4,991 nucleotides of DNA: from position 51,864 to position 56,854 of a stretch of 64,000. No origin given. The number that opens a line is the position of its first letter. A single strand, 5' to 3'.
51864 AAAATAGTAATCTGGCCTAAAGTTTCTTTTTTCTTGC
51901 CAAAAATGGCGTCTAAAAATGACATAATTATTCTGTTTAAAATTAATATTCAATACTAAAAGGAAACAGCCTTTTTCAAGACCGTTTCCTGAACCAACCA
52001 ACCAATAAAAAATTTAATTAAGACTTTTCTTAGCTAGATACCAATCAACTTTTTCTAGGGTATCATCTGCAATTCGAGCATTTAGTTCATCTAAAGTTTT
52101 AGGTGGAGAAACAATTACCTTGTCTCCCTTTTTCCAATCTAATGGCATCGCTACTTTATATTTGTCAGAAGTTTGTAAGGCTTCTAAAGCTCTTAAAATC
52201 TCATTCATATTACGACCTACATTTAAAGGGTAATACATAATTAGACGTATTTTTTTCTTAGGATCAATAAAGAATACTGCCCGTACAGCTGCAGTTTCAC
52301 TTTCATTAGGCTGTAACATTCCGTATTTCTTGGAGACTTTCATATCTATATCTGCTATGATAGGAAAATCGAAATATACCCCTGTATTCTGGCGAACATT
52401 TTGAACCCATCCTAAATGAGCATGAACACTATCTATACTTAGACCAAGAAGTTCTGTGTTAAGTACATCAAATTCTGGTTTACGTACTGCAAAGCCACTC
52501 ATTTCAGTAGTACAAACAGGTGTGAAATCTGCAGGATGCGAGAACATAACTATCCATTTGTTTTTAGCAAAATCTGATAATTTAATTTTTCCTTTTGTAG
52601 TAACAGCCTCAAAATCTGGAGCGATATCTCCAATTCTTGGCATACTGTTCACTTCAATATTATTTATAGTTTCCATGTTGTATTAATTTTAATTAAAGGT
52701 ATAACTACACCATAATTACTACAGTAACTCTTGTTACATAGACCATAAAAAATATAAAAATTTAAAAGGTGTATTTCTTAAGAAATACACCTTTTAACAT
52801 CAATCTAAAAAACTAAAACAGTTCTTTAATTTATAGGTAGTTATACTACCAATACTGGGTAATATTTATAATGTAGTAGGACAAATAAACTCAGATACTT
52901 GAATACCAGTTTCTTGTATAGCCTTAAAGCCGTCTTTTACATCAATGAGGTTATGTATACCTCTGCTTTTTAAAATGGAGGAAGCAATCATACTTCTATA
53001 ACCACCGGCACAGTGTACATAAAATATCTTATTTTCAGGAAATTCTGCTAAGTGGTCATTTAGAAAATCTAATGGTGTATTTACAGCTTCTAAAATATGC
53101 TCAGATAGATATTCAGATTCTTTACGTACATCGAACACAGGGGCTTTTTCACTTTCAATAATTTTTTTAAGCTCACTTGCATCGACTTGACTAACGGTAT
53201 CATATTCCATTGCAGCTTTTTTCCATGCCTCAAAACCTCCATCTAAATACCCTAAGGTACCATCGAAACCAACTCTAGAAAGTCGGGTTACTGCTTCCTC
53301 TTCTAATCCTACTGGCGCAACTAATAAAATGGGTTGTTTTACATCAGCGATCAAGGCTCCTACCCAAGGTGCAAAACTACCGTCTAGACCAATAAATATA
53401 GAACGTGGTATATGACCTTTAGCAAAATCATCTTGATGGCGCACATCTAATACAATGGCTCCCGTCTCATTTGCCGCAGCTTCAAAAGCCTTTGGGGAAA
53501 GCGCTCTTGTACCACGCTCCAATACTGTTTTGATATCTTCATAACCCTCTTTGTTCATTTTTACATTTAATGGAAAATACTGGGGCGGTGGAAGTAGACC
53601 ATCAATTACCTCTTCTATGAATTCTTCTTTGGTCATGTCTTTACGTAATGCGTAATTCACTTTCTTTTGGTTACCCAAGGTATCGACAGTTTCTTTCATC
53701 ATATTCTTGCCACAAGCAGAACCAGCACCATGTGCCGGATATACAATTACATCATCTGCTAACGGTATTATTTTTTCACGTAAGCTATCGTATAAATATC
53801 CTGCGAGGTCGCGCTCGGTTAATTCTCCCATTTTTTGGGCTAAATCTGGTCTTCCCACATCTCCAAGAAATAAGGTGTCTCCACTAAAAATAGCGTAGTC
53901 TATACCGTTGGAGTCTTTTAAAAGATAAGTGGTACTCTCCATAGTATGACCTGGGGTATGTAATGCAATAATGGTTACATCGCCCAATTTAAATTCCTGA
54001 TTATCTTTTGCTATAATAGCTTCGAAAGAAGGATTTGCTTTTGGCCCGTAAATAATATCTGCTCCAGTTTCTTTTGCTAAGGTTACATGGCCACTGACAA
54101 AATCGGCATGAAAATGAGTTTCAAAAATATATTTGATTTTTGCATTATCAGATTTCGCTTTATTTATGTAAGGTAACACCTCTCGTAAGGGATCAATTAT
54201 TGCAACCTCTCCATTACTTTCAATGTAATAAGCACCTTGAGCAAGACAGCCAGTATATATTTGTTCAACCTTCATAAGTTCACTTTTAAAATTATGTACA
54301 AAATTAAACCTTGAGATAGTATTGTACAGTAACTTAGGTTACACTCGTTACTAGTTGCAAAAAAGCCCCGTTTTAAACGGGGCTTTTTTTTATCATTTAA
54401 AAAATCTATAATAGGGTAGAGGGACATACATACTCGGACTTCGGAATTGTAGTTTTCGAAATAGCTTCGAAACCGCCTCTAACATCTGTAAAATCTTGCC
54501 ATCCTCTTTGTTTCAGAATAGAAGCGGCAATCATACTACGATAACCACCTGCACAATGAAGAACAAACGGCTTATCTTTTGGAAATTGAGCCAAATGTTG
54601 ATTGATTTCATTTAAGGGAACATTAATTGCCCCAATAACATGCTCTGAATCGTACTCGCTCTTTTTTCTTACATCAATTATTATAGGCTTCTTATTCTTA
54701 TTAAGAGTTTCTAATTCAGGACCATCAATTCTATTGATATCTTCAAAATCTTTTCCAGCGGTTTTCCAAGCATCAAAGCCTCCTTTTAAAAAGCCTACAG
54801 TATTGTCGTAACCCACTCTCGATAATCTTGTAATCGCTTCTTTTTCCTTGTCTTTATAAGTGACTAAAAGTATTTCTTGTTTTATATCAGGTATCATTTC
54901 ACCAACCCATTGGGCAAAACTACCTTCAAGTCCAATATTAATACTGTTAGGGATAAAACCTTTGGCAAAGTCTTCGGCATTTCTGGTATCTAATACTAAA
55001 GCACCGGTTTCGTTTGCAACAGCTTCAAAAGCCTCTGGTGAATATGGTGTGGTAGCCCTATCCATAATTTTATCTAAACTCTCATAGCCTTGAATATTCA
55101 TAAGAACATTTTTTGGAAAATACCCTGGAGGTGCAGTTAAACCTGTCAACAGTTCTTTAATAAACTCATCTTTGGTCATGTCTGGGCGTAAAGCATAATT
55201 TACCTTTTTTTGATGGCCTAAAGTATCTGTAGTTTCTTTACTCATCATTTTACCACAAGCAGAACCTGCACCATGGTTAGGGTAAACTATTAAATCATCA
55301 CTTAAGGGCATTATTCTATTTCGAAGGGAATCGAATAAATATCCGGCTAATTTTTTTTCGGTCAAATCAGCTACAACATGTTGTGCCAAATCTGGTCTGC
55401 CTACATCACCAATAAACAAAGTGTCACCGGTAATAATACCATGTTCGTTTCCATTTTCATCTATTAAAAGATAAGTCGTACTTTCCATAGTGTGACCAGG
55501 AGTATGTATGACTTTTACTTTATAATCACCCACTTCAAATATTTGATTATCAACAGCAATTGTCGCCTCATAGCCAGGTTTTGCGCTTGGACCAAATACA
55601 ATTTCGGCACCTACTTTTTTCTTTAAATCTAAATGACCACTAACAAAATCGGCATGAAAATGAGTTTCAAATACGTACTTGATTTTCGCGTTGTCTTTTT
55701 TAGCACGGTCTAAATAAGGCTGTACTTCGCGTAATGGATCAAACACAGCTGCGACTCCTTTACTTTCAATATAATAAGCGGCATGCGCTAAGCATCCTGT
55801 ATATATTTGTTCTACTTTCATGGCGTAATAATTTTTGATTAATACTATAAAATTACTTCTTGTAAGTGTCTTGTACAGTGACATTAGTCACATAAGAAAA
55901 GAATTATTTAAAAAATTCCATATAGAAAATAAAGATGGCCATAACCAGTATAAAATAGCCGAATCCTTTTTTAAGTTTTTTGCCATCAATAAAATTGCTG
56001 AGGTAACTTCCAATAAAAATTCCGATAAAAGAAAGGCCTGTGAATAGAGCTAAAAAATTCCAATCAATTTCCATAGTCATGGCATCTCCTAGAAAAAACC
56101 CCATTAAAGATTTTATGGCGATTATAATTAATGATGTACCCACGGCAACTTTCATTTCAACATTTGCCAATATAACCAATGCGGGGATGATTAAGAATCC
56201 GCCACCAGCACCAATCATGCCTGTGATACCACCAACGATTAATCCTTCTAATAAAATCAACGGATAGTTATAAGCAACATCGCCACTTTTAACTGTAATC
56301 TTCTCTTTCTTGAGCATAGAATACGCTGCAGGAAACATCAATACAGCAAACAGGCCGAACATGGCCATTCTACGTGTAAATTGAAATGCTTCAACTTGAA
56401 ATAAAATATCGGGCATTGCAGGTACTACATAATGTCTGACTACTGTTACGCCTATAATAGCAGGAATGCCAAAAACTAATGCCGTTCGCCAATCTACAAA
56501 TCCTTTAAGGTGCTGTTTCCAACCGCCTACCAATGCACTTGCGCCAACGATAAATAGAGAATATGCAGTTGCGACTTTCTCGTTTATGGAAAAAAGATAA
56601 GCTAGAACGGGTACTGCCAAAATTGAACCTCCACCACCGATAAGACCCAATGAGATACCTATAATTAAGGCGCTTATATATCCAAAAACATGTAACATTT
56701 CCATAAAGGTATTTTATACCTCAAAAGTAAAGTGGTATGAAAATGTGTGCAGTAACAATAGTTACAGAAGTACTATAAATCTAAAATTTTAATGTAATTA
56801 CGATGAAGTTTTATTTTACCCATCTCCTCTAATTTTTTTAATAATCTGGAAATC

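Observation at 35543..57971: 16-bp CRP/FNR-type palindrome at fixed class-II distance from -7 boxes defines a regulon of about 15 promoters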

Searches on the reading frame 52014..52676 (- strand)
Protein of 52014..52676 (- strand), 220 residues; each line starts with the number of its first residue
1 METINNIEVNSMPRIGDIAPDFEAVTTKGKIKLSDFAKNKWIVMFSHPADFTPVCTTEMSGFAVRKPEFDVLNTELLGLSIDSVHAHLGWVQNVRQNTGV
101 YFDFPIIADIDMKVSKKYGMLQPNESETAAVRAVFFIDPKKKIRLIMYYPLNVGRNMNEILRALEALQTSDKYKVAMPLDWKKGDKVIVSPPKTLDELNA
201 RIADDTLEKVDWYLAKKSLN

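Call 10: search_protein_families(library=ncbifam, proteins=[window:52014-52676:-])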
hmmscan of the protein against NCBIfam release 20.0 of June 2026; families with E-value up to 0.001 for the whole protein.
window:52014-52676:- (220 aa): 11 families
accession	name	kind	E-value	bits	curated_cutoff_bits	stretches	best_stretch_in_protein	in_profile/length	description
NF009668.0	PRK13189.1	equivalog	2.4e-85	285.3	211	1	8-219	5-222/224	peroxiredoxin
NF009670.0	PRK13191.1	equivalog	1.9e-68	230.2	374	1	10-218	4-211/215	putative peroxiredoxin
NF009669.0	PRK13190.1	equivalog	2.4e-66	222.8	261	1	15-215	5-200/203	putative peroxiredoxin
NF010122.0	PRK13599.1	equivalog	1.1e-61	208.1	456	1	11-219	5-219/220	peroxiredoxin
NF040737.1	peroxi_PrxU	equivalog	1.3e-32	113.4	270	1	7-192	30-219/233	thioredoxin-dependent peroxiredoxin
NF011576.0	PRK15000.1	subfamily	7.3e-24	84.6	301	1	19-194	8-188/200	peroxiredoxin C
TIGR03137.1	AhpC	equivalog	1.2e-21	77.3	272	1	37-188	29-177/187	alkyl hydroperoxide reductase subunit C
NF006960.0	PRK09437.1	equivalog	4.8e-10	39.6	140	1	14-121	5-106/156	thioredoxin-dependent thiol peroxidase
NF053650.1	PerredPrxQDein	equivalog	4.7e-08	33.1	260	1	20-166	2-144/148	thioredoxin-dependent peroxiredoxin PrxQ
NF001808.0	PRK00522.1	equivalog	5.4e-06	25.9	123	1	9-146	14-146/167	thiol peroxidase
NF002854.0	PRK03147.1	subfamily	9.1e-05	22.4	170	1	10-121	33-138/176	thiol-disulfide oxidoreductase ResA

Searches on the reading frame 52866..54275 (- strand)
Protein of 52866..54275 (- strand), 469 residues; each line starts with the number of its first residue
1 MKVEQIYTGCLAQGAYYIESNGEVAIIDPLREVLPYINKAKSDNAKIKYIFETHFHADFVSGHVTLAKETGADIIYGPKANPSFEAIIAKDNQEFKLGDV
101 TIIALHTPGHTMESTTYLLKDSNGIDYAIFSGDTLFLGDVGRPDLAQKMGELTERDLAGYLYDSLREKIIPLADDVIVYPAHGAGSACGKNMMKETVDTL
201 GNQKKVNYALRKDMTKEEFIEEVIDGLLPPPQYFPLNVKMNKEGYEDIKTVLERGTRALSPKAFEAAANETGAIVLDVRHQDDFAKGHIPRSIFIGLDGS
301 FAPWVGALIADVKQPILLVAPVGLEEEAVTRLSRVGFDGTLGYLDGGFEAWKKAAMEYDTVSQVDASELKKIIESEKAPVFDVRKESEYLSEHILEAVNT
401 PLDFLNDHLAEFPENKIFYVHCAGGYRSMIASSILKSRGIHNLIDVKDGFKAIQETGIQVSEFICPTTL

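Call 9: search_protein_families(library=pfam, proteins=[window:52866-54275:-])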
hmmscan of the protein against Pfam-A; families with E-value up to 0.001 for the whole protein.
window:52866-54275:- (469 aa): 2 families
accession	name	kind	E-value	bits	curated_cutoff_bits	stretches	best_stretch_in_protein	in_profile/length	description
PF00581.25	Rhodanese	-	1.4e-29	103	22.2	2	366-455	2-101/102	Rhodanese-like domain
PF00753.33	Lactamase_B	-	3.4e-12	47.1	22.7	1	14-182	7-196/196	Metallo-beta-lactamase superfamily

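Call 61: search_solved_structures(query=window:52866-54275:-, max_evalue=1e-10)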
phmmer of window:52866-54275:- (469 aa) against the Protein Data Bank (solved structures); distinct sequences matched with E-value up to 1e-10: 11.
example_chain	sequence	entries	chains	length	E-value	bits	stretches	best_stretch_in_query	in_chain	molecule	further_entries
3tp9_A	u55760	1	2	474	1.3e-68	235.1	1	4-460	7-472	BETA-LACTAMASE and RHODANESE DOMAIN PROTEIN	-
3r2u_A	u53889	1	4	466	8e-58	199.5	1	4-454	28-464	Metallo-beta-lactamase family protein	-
8zbd_A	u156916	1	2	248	1.7e-17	66.6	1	25-243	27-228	MBL fold metallo-hydrolase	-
4ysb_A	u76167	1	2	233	4.2e-15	58.7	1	19-241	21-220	Metallo-beta-lactamase family protein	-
6mxv_A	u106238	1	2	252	5.4e-13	51.8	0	365-457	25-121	Rhodanese-like family protein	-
9rhq_A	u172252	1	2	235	1.4e-12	50.4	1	42-184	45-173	Metallo-beta-lactamase family protein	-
4ysk_A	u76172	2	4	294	6.3e-12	48.2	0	39-234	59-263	Beta-lactamase domain protein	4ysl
4chl_A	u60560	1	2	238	1.1e-11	47.5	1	21-241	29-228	PERSULFIDE DIOXYGENASE ETHE1, MITOCHONDRIAL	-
3iwh_A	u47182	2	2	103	5.5e-11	45.1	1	365-461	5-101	Rhodanese-like domain protein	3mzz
2xf4_A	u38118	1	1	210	7.5e-11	44.7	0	90-190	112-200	HYDROXYACYLGLUTATHIONE HYDROLASE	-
9g8t_A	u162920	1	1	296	7.9e-11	44.6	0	42-241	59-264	Metallo-beta-lactamase domain-containing protein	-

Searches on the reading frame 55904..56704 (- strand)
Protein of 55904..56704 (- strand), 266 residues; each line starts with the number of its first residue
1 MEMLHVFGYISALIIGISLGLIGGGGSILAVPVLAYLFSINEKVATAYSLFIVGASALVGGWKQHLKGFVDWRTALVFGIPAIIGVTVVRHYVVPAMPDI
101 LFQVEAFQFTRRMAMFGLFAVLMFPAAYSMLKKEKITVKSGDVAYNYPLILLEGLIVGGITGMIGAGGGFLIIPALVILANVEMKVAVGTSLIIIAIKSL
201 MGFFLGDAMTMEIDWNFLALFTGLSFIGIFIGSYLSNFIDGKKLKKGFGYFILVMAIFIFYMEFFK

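Call 10: search_protein_families(library=ncbifam, proteins=[window:55904-56704:-])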
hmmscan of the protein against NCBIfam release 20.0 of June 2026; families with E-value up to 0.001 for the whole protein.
window:55904-56704:- (266 aa): 0 families

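Call 40: search_protein_families(library=pfam, proteins=[window:55904-56704:-], max_evalue=0.01)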
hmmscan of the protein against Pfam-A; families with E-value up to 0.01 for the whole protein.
window:55904-56704:- (266 aa): 1 family
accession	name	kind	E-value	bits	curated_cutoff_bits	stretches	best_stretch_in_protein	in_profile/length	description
PF01925.25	TauE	-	4.8e-38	131.6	32.6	1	11-258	4-236/237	Sulfite exporter TauE/SafE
